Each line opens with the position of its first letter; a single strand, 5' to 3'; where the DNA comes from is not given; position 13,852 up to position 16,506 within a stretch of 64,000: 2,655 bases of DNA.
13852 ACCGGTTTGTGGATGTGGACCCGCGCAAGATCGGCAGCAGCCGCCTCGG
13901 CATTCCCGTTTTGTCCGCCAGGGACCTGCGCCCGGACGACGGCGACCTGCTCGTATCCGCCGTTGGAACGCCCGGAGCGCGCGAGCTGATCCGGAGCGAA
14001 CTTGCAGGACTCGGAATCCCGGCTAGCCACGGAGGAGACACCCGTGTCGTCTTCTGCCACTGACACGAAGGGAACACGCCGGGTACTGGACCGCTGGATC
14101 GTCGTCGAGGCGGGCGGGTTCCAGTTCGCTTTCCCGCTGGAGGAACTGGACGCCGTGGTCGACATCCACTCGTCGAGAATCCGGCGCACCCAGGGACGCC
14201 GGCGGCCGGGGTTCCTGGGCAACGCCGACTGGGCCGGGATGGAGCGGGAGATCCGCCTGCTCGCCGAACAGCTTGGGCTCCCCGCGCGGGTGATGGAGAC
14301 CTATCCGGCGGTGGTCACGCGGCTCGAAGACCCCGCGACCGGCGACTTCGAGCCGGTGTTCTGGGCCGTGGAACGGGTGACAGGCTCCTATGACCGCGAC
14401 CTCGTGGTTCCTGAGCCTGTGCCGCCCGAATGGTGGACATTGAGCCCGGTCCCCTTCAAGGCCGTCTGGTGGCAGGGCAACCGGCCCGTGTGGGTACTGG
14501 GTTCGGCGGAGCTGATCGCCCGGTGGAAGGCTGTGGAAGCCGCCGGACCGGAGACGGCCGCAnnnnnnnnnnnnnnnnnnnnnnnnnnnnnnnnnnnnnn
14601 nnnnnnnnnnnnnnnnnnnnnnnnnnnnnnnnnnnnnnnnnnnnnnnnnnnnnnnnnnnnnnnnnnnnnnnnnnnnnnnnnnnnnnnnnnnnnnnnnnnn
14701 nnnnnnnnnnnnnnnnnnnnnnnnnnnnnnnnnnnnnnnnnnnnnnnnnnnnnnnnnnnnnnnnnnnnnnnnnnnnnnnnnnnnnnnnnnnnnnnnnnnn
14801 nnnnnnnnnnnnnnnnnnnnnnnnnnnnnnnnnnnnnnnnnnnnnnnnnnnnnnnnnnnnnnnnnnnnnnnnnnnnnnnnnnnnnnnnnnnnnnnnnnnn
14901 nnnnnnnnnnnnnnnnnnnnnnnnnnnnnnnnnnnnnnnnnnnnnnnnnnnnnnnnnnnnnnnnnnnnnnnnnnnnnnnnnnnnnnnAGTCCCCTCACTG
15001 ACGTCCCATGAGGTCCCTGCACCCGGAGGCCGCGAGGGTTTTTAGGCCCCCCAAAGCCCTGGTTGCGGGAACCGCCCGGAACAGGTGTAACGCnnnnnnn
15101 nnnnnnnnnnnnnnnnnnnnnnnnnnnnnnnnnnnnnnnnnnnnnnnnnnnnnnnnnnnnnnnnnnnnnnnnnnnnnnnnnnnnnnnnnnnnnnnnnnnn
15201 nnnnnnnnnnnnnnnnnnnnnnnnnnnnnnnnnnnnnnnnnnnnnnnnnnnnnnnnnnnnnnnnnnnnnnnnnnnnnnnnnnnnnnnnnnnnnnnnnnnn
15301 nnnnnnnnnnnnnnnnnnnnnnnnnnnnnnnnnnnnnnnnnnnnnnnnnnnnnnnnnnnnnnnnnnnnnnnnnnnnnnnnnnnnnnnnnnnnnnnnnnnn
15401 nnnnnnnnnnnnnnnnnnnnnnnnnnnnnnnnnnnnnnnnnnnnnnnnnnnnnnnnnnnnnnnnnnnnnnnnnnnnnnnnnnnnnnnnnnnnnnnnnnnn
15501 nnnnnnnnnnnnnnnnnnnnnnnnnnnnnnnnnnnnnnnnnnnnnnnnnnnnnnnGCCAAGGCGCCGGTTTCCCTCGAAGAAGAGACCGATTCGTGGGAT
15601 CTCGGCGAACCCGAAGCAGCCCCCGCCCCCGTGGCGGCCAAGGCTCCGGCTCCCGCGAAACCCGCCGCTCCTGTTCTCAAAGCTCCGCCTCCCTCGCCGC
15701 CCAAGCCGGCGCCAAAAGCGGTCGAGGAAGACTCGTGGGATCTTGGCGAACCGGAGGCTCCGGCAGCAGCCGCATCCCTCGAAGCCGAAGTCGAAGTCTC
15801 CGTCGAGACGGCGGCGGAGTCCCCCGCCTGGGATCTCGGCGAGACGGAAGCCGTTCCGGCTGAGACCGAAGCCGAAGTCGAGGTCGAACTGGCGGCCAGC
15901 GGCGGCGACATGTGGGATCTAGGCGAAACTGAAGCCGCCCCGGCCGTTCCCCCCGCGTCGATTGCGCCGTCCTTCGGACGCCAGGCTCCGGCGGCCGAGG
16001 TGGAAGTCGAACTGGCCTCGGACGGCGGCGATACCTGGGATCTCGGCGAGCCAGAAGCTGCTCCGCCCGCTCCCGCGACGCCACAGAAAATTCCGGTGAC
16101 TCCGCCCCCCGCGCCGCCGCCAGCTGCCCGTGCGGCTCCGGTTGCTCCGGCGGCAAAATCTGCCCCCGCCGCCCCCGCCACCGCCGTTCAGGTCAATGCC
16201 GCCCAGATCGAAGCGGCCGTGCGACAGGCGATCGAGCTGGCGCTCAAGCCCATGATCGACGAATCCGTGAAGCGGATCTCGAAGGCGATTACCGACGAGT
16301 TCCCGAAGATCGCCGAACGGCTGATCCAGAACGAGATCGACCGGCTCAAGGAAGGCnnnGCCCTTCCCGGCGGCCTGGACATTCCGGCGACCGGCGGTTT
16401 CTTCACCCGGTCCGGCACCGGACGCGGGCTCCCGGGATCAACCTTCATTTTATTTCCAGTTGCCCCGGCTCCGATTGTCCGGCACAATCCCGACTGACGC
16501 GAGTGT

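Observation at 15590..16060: Response regulator linker contains five copies of an xWDLGE(P/T)EA(A/V)P motif encoded by dispersed 33-nt direct repeats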

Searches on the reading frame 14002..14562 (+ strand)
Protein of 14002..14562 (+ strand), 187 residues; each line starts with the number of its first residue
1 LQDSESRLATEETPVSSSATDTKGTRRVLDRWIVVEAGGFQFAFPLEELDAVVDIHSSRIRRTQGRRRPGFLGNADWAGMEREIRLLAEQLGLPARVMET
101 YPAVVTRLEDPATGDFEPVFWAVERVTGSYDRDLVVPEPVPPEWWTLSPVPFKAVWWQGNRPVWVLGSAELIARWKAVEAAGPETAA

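Call 3: search_protein_families(library=pfam, proteins=[window:14002-14562:+], max_evalue=0.01)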
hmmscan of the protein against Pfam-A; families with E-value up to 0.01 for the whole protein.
window:14002-14562:+ (187 aa): 0 families

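Call 7: search_protein_families(library=ncbifam, proteins=[window:14002-14562:+], max_evalue=0.1)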
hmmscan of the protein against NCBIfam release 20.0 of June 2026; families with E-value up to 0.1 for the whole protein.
window:14002-14562:+ (187 aa): 0 families

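Call 36: search_solved_structures(query=A1, max_evalue=10)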
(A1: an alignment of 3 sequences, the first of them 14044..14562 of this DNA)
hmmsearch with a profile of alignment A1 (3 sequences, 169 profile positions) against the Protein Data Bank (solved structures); distinct sequences matched with E-value up to 10: 0.

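Call 38: search_protein_families(library=pfam, proteins=[window:14044-14562:+], max_evalue=10)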
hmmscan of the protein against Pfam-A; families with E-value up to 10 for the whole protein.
window:14044-14562:+ (173 aa): 1 family
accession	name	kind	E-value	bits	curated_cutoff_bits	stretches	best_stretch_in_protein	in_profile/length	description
PF01584.24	CheW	-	0.017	15.2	23.5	1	18-98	2-80/138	CheW-like domain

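Call 48: find_homologous_proteins(query=window:14044-14562:+, max_evalue=0.001)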
Query window:14044-14562:+ (173 aa): 3 proteins with E <= 0.001 among 574 candidates.
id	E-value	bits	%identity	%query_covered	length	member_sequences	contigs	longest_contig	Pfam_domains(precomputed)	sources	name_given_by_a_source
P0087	5.2e-98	344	89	98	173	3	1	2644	-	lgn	-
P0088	4.8e-56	207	58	96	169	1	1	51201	-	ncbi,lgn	-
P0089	2.0e-53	199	56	95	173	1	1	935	-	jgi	-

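Call 56: predict_structure(alignment_id=A3)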
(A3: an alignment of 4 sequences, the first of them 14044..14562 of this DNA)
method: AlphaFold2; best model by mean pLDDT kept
length: 173 residues; sequences in the alignment: 4
mean_pLDDT: 49.0   pTM: 0.42
mean pLDDT of the five models: 49.0, 47.5, 36.1, 32.4, 32.2
residues with pLDDT >= 90: 0; 70-90: 2; 50-70: 78; < 50: 93
segments of 3 or more residues with pLDDT < 50: 1-14, 24-26, 39-65, 69-88, 131-149, 169-173
pLDDT, mean of each block of 10 residues (from residue 1): 34 53 56 55 41 36 46 44 42 55 52 62 55 44 42 59 62 35
secondary structure, 60 per line:
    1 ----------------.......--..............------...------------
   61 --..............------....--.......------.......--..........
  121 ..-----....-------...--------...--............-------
elements in order: E17-23 E26-31 E35-39 E46-48 H63-76 H83-86 E89-95 E102-108 E111-117 H128-131 E139-141 E150-152 H155-166

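Call 60: fold_search(model_id=the predicted structure, library=pdb)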
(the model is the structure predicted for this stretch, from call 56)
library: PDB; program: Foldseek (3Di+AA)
matches with E <= 10: 312; with E <= 0.001: 0
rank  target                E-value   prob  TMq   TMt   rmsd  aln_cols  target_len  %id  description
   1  9a72_B                1.3e-02  0.93  0.36  0.39  13.4       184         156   16  Integrative model of YFMS-CHEW by crosslinking MS and deep learning (released 2024-09-18)
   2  1onq_A                1.1e-01  0.30  0.23  0.17  11.1       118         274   15  Crystal Structure of CD1a in Complex with a Sulfatide (released 2003-08-05)
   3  3jvg_B                2.3e-01  0.23  0.23  0.17   9.0       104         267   16  Crystal Structure of chicken CD1-1 (released 2010-02-09)
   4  2qdl_A                3.5e-01  0.41  0.32  0.35  10.2       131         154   12  Crystal structure of scaffolding protein TtCheW from Thermoanaerobacter tengcongensis (released 2007-09-04)
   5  1nty                  3.7e-01  0.08  0.12  0.07  12.0        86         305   12  Crystal structure of the first DH/PH domain of Trio to 1.7 A (released 2004-06-29)
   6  6s1k_A                5.0e-01  0.25  0.29  0.15  13.0       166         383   11  E. coli Core Signaling Unit, carrying QQQQ receptor mutation (released 2020-01-22)
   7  4x6e_A                5.0e-01  0.18  0.23  0.17   9.1        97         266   16  CD1a binary complex with lysophosphatidylcholine (released 2015-01-28)
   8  7ryn_A                5.0e-01  0.16  0.24  0.17   8.6       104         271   17  CD1a-sulfatide-gdTCR complex (released 2022-05-18)
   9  7rym_A                5.6e-01  0.14  0.23  0.17  10.9       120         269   15  CD1a-endo-gdTCR complex (released 2022-05-18)
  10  5h1s_I                6.0e-01  0.03  0.12  0.12  18.5       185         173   12  Structure of the large subunit of the chloro-ribosome (released 2017-02-01)
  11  5udf_A                6.3e-01  0.08  0.22  0.19  15.9       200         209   10  Structure of the N-terminal domain of lipoprotein-releasing system transmembrane protein LolE from Acinetobacter bauma (released 2017-01-18)
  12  3ja6_C                6.7e-01  0.38  0.36  0.19  11.4       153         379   15  Cryo-electron Tomography and All-atom Molecular Dynamics Simulations Reveal a Novel Kinase Conformational Switch in Ba (released 2015-12-09)
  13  6tyy                  7.1e-01  0.20  0.18  0.20   8.2       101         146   16  Hedgehog autoprocessing mutant D46H (released 2019-11-20)
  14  1mc0                  7.1e-01  0.09  0.19  0.11  10.6       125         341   10  Regulatory Segment of Mouse 3',5'-Cyclic Nucleotide Phosphodiesterase 2A, Containing the GAF A and GAF B Domains (released 2002-10-02)
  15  5udf_C                8.5e-01  0.07  0.22  0.19  15.1       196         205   10  Structure of the N-terminal domain of lipoprotein-releasing system transmembrane protein LolE from Acinetobacter bauma (released 2017-01-18)
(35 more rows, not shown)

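Call 71: find_encoding_contigs(protein=P0087, flank=5000, max_places=3)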
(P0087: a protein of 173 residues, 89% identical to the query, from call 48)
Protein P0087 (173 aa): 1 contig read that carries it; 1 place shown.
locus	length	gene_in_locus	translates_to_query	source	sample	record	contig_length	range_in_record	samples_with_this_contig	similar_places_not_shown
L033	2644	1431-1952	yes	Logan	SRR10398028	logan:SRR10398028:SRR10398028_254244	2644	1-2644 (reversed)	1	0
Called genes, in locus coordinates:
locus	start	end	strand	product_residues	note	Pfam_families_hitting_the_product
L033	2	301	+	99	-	?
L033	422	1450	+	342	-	PF00535:Glycos_transf_2, PF10111:Glyco_tranf_2_2 (weak), PF13641:Glyco_tranf_2_3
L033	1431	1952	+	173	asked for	-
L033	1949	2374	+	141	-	-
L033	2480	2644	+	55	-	?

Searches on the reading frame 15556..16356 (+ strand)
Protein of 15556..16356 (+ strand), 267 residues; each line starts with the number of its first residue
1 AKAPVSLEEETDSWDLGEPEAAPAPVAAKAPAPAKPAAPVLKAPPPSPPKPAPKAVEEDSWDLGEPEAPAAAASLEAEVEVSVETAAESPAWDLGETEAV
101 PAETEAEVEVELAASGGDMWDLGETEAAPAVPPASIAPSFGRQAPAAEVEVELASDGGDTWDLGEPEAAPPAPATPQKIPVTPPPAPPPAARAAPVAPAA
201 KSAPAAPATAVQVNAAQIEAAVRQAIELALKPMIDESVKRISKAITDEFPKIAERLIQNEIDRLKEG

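Call 58: search_protein_representatives(protein=window:15556-16356:+)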
Query: 267 residues. Proteins with E-value up to 0.001 (for the whole library): 1; up to 1e-10: 1; up to 1e-30: 1. The best 1 are listed.
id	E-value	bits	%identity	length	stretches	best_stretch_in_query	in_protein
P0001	1.9e-70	254.1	72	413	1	3-267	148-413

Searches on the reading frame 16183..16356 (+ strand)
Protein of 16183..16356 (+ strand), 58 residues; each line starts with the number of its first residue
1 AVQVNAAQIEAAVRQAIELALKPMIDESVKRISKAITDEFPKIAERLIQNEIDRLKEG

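Call 15: search_solved_structures(query=window:16183-16356:+, max_evalue=10)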
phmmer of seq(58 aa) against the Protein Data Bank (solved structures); distinct sequences matched with E-value up to 10: 6.
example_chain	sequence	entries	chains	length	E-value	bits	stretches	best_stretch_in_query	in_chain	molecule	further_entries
6jp9_A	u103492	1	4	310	0.19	16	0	27-45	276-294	GMP synthase [glutamine-hydrolyzing] subunit B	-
11cy_A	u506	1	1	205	0.31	15.3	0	20-57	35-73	ZnO5_baseKO_ES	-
11ce_A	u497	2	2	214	0.35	15.2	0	20-57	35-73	The protease-Zn (II) complex of Zn5 | Zn5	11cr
6jpq_A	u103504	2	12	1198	3.4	12.1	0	21-49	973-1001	Uncharacterized AAA domain-containing protein C31G5.19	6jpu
6jq0_A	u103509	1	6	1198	3.4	12.1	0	21-49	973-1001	Uncharacterized AAA domain-containing protein C31G5.19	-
6ixg_A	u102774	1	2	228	4.5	11.7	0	22-48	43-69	SH3 domain-binding protein 5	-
